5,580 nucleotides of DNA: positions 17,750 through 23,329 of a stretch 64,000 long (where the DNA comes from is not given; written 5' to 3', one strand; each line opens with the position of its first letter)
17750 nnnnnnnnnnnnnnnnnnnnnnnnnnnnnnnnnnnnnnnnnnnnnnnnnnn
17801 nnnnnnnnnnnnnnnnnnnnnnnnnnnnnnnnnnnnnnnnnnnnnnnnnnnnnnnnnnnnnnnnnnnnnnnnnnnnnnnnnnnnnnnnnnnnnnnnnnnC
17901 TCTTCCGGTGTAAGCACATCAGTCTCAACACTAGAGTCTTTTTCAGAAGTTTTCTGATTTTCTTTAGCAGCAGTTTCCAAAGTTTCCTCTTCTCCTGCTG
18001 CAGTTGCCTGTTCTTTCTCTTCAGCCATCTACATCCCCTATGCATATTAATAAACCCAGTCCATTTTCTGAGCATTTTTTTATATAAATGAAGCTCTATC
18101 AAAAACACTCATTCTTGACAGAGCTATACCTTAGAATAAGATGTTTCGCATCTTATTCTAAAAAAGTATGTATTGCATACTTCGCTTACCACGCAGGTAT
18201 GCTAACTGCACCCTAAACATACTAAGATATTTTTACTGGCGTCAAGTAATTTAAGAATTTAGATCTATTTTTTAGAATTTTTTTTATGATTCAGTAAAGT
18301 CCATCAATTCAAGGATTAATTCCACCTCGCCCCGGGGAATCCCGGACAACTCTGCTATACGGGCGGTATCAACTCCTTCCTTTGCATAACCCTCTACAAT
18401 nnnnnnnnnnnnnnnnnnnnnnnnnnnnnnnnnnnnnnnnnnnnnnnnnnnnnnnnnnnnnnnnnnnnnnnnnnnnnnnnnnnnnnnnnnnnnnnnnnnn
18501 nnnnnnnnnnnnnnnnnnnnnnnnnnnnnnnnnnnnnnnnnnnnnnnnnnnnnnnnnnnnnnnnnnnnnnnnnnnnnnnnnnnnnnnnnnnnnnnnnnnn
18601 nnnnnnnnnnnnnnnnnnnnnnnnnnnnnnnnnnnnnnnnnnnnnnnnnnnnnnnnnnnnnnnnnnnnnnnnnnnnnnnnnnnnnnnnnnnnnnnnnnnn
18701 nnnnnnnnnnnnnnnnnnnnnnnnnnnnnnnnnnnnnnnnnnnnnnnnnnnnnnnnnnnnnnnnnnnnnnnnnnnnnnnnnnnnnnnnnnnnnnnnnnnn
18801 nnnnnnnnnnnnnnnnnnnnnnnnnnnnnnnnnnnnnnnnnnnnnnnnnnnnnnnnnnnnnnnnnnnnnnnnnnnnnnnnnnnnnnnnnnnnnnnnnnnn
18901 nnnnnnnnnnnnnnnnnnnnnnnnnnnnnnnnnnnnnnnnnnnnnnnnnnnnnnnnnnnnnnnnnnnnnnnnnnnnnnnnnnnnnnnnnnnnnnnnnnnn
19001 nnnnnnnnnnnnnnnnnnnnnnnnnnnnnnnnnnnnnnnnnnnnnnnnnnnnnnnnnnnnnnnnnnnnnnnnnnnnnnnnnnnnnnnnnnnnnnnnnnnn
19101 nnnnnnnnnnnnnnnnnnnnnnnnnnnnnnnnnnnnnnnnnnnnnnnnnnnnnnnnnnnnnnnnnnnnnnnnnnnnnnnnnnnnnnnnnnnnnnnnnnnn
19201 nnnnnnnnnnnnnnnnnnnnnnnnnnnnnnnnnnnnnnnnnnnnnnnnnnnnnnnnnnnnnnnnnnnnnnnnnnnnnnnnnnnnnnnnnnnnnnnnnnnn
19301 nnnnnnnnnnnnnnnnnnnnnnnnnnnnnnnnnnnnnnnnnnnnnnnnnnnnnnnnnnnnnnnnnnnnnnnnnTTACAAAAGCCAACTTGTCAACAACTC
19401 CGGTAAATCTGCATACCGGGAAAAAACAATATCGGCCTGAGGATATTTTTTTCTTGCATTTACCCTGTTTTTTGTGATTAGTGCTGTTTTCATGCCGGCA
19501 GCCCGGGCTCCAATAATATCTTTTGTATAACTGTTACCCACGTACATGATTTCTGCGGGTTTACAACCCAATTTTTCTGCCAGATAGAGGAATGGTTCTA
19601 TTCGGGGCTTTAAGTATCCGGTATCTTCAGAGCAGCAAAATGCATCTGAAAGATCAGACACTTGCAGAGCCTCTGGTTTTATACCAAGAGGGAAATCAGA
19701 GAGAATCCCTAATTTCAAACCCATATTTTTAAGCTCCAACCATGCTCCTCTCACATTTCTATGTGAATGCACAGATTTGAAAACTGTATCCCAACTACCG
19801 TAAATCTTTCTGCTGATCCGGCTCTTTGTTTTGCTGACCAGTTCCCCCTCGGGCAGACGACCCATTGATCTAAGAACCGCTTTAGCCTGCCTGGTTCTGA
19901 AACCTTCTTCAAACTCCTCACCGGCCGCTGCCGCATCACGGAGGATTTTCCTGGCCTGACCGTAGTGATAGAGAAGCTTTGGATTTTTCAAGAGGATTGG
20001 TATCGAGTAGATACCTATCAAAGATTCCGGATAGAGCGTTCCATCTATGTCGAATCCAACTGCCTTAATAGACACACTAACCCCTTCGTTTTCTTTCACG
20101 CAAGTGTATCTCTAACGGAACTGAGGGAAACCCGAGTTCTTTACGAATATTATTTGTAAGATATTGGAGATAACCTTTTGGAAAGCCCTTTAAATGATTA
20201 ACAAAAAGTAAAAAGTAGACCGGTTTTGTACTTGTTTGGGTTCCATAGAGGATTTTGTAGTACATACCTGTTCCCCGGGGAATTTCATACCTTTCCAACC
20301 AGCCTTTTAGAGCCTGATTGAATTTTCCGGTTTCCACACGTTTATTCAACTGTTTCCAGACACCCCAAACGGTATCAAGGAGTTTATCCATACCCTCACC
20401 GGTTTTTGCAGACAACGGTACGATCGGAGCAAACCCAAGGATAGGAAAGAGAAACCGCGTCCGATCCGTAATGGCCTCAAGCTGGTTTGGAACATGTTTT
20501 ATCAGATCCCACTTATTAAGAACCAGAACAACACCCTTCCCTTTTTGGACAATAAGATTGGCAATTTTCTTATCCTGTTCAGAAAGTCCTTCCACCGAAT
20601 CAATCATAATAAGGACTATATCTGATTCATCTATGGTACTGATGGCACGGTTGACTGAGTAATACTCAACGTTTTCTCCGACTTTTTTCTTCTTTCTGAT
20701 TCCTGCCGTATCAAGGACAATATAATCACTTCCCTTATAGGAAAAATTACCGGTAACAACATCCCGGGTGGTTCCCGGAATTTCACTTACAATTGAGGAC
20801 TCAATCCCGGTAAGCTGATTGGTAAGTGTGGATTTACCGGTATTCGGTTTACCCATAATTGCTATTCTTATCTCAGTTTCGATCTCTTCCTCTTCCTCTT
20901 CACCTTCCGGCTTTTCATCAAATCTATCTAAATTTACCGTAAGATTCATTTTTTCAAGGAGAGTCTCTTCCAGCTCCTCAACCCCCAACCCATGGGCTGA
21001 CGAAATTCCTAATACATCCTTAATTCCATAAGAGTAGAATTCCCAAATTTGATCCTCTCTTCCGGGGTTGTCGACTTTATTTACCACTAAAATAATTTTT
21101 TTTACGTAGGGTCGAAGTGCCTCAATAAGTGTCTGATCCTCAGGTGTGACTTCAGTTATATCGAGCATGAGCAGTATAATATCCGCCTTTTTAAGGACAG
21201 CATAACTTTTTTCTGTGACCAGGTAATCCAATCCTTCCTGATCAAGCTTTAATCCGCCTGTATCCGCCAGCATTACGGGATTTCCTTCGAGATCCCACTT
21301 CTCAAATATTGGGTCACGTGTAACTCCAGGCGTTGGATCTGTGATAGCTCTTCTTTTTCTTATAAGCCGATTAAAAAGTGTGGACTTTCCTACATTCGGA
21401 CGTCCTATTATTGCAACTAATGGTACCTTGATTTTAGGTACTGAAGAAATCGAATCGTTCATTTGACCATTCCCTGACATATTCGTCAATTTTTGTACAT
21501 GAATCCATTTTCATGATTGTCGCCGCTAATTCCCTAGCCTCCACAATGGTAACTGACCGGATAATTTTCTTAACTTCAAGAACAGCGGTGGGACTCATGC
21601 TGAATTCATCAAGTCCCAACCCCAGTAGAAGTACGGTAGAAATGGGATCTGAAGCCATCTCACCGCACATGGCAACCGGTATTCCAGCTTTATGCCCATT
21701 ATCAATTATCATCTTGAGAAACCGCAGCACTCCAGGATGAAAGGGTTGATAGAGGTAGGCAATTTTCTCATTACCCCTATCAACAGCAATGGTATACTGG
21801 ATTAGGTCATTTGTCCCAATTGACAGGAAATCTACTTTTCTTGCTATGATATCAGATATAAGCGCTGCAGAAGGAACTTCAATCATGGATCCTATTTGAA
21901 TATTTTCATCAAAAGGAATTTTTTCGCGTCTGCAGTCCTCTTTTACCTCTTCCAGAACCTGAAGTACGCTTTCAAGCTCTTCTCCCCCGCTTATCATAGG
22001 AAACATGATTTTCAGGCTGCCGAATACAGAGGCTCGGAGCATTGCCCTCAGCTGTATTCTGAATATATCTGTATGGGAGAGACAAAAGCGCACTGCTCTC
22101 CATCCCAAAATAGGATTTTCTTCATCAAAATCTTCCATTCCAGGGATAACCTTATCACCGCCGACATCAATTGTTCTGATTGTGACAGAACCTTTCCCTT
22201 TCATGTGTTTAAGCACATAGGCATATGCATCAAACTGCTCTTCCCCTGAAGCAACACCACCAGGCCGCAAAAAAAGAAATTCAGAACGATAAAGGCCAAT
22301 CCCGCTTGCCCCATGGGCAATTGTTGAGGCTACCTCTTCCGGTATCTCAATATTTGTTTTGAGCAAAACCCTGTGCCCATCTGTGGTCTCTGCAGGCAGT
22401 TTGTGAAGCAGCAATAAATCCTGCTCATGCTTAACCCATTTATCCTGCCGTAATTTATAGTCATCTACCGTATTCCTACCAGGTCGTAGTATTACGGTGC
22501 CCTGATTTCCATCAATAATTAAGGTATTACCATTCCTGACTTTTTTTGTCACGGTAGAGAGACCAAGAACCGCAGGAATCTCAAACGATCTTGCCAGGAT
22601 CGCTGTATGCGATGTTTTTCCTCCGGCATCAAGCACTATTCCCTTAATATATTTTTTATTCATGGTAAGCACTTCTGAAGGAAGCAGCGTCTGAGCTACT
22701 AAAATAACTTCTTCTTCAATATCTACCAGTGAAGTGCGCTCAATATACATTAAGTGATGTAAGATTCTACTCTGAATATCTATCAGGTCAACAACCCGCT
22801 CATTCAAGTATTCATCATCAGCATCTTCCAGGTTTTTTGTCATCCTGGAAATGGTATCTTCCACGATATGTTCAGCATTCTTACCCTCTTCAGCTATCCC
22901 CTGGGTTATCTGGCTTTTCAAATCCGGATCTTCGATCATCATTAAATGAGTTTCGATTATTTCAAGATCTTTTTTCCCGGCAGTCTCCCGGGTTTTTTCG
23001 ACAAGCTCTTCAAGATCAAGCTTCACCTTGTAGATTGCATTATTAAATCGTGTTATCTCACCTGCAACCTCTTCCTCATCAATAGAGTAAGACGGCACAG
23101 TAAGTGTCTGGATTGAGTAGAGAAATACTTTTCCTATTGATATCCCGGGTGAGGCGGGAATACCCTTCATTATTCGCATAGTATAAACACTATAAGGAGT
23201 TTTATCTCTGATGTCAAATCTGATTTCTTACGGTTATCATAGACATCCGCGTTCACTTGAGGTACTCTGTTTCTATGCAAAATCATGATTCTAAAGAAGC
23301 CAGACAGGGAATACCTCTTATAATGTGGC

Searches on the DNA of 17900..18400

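Call 22: search_rna_families(source=window, start=17900, end=18400, threshold=evalue, max_evalue=10)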
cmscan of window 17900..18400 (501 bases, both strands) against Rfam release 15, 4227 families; matches with E-value up to 10: 12.
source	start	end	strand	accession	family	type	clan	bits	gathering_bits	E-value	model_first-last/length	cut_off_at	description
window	18130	18164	+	RF03731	mir-7371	Gene; miRNA;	-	23.6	62.6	0.077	1-59/59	no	mir-7371 microRNA precursor family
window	18129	18164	-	RF00951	mir-1302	Gene; miRNA;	-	21.5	62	0.78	1-52/52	no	mir-1302 microRNA precursor family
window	18262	18311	-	RF01726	SAM-II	Cis-reg; riboswitch;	-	18.6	44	0.58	1-60/60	no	SAM-II riboswitch aptamer (SAM-II long loop)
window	18234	18296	-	RF01588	snoR13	Gene; snRNA; snoRNA; CD-box;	-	17.2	60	9.8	1-105/105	no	small nucleolar RNA snoR13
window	18085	18130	-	RF03464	mir-465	Gene; miRNA;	CL00136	16.8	65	1.5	1-79/79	no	mir-465 microRNA precursor family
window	18074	18144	-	RF02572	babR_5UTR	Cis-reg;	-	16.4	93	5.5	1-134/134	no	Brucella babR 5'UTR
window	18078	18141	-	RF03616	MIR1888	Gene; miRNA;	-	15.6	72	5.3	1-101/101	no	MIR1888 microRNA precursor family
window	18131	18297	+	RF02863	sRNA_2410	Gene; sRNA;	-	14.6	61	7.1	1-196/196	no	Enterococcus sRNA 2410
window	18266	18314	-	RF01402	STnc150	Gene; sRNA;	-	12.8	60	2.3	1-267/267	no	STnc150 Hfq binding RNA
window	18174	18307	+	RF02060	STnc410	Gene; sRNA;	-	11.6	50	6.2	1-158/158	no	Enterobacterial sRNA STnc410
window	18130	18162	+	RF04207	MIR5048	Gene; miRNA;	-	9.2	160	8.7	1-356/356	no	MIR5048 microRNA precursor family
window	17901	18069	+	RF01946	KCNQ1OT1_1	Gene; lncRNA;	-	7.2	70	1.1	303-464/464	no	KCNQ1 overlapping transcript 1 conserved region 1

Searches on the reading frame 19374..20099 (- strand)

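Call 6: search_protein_families(library=pfam, proteins=[window:19374-20099:-])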
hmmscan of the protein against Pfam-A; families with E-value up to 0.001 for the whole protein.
window:19374-20099:- (241 aa): 3 families
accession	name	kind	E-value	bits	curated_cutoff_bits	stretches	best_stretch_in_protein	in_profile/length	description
PF00702.32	Hydrolase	-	1.3e-16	62.1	26.4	1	11-202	1-191/191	haloacid dehalogenase-like hydrolase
PF13419.12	HAD_2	-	2.5e-14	54.2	23.8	1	16-207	3-177/178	Haloacid dehalogenase-like hydrolase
PF13242.12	Hydrolase_like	-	3.9e-07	30.3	22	1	164-227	4-70/75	HAD-hyrolase-like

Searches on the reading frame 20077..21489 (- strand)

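Call 6: search_protein_families(library=pfam, proteins=[window:20077-21489:-])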
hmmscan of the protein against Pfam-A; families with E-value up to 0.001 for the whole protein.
window:20077-21489:- (470 aa): 24 families
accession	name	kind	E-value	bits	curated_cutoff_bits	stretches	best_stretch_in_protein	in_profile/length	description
PF01926.29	MMR_HSR1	-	1.2e-57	193.4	21.9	2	25-138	2-113/113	50S ribosome-binding GTPase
PF02421.24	FeoB_N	-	1.5e-27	96.4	27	2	208-373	2-155/156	Ferrous iron transport protein B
PF00009.33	GTP_EFTU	-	8.5e-23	81.3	26.5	1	207-375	4-183/188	Elongation factor Tu GTP binding domain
PF14714.11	KH_dom-like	-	3.9e-22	78.8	27.3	1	384-464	1-81/81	KH-domain-like of EngA bacterial GTPase enzymes, C-terminal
PF00350.29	Dynamin_N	-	4.6e-12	46.7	27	0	209-242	1-34/168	Dynamin family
PF04548.22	AIG1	-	3e-10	40.2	27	1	27-127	5-109/212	AIG1 family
PF03193.22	RsgA_GTPase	-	3.7e-10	40.4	30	0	201-266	102-170/174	RsgA GTPase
PF16897.10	MMR_HSR1_Xtn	-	1.4e-09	38.3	35.2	1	78-183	2-106/106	C-terminal region of MMR_HSR1 domain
PF10662.15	PduV-EutP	-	7.4e-08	32.7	21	0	208-372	3-139/143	Ethanolamine utilisation - propanediol utilisation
PF08477.19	Roc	-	1.3e-06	29.1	27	0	25-140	2-119/119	Ras of Complex, Roc, domain of DAPkinase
PF00071.28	Ras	-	1.6e-06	28.3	21.6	0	25-141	2-116/162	Ras family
PF00025.27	Arf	-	3e-06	27.3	22.3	0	204-334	12-132/174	ADP-ribosylation factor family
PF13238.12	AAA_18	-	4.9e-06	27.5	29.4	0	209-269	1-50/128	AAA domain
PF00005.33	ABC_tran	-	5.4e-06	27.5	25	0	203-290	8-96/137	ABC transporter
PF02492.25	cobW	-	8.3e-06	25.9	20.7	1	252-345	82-170/180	CobW/HypB/UreG, nucleotide-binding domain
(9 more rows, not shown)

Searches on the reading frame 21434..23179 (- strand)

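Call 6: search_protein_families(library=pfam, proteins=[window:21434-23179:-])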
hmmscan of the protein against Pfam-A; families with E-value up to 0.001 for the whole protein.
window:21434-23179:- (581 aa): 3 families
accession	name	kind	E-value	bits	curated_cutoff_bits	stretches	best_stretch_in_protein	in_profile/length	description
PF02896.24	PEP-utilizers_C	-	2.1e-107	359.1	22.8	1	258-543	7-291/293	PEP-utilising enzyme, PEP-binding domain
PF05524.18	PEP-utilisers_N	-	5.9e-31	107.6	24.4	1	5-128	1-121/121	PEP-utilising enzyme, N-terminal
PF00391.29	PEP-utilizers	-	2.4e-23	81.9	23.1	1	154-227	1-72/72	PEP-utilising enzyme, mobile domain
